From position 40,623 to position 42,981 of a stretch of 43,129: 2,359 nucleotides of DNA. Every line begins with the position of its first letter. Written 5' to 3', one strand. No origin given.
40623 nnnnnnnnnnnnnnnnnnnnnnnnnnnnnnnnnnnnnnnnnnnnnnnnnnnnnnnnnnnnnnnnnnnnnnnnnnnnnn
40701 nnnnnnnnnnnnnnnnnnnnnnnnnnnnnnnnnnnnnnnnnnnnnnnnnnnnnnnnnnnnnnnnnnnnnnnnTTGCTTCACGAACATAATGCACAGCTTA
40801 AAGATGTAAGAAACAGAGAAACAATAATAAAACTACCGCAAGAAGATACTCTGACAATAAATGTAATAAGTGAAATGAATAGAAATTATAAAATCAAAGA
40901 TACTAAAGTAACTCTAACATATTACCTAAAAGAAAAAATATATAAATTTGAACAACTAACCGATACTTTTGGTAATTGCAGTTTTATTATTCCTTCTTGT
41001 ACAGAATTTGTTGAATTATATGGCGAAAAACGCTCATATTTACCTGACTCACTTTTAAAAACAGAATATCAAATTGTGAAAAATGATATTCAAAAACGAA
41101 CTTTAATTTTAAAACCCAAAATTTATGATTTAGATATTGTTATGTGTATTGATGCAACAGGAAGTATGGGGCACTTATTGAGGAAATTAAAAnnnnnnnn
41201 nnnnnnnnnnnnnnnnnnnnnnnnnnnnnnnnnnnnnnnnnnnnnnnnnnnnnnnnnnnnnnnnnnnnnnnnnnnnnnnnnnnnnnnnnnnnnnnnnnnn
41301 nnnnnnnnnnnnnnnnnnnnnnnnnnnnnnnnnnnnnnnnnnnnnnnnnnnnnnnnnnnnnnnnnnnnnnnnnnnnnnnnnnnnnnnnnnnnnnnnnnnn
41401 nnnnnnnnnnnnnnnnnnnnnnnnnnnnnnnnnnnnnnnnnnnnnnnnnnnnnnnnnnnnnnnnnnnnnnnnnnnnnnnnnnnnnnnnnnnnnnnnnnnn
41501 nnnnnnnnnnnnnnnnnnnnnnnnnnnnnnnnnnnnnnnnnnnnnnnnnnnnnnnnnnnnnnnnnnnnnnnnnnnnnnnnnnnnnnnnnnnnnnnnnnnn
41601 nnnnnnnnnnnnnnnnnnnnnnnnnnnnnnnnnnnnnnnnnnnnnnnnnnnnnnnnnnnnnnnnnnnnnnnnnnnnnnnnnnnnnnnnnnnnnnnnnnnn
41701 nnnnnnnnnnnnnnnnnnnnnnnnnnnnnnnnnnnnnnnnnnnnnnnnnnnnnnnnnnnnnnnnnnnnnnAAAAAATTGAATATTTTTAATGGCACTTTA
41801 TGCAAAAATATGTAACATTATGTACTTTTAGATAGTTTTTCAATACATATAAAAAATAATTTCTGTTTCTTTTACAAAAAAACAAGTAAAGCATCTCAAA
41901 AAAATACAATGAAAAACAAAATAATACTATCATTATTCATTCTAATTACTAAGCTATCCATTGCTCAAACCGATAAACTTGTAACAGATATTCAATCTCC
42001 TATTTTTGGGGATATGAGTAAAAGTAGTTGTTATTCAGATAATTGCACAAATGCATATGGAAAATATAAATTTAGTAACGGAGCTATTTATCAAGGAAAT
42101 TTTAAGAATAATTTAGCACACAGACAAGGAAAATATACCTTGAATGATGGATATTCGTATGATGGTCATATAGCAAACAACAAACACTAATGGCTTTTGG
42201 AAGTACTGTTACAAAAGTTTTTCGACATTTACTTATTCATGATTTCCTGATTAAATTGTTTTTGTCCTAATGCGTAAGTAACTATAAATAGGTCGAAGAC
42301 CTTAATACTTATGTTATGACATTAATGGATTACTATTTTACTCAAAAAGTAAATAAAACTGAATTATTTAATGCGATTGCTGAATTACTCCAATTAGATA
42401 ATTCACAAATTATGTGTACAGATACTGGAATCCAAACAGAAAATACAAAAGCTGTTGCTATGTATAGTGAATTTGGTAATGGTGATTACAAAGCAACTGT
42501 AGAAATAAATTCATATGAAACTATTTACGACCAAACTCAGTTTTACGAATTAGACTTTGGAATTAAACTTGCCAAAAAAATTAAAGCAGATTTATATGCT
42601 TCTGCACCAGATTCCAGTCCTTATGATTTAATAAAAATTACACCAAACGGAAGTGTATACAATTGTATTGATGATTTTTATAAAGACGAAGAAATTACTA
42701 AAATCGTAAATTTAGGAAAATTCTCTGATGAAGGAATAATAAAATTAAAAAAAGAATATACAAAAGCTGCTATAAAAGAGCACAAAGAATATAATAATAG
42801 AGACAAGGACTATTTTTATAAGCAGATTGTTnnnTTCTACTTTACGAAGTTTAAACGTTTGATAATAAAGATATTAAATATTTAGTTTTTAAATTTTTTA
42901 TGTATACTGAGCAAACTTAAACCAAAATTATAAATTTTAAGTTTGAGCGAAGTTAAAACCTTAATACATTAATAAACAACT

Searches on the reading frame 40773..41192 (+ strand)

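Call 47: search_protein_families(library=pfam, max_evalue=0.1, proteins=[window:40773-41192:+])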
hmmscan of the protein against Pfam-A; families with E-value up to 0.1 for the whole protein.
window:40773-41192:+ (140 aa): 2 families
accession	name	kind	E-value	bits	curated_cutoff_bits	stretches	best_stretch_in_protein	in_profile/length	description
PF16545.11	CCM2_C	-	0.015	15.8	27.3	1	41-95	13-65/100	Cerebral cavernous malformation protein, harmonin-homology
PF25284.1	DUF7874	-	0.023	15.2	30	1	40-115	9-85/136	Family of unknown function (DUF7874)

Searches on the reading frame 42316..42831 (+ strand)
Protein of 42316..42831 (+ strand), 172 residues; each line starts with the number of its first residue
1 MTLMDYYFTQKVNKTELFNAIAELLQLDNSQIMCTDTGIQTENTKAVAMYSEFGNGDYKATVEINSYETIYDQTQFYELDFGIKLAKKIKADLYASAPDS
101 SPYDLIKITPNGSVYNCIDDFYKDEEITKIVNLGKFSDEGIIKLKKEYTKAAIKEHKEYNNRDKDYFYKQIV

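Call 47: search_protein_families(library=pfam, max_evalue=0.1, proteins=[window:42316-42831:+])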
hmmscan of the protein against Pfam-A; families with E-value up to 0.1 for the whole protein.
window:42316-42831:+ (172 aa): 2 families
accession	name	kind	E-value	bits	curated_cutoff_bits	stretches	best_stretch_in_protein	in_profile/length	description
PF13186.11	SPASM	-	0.02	15.6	21.5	1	103-150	5-50/67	Iron-sulfur cluster-binding domain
PF01465.25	GRIP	-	0.051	13.9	24.4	0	7-31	14-40/44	GRIP domain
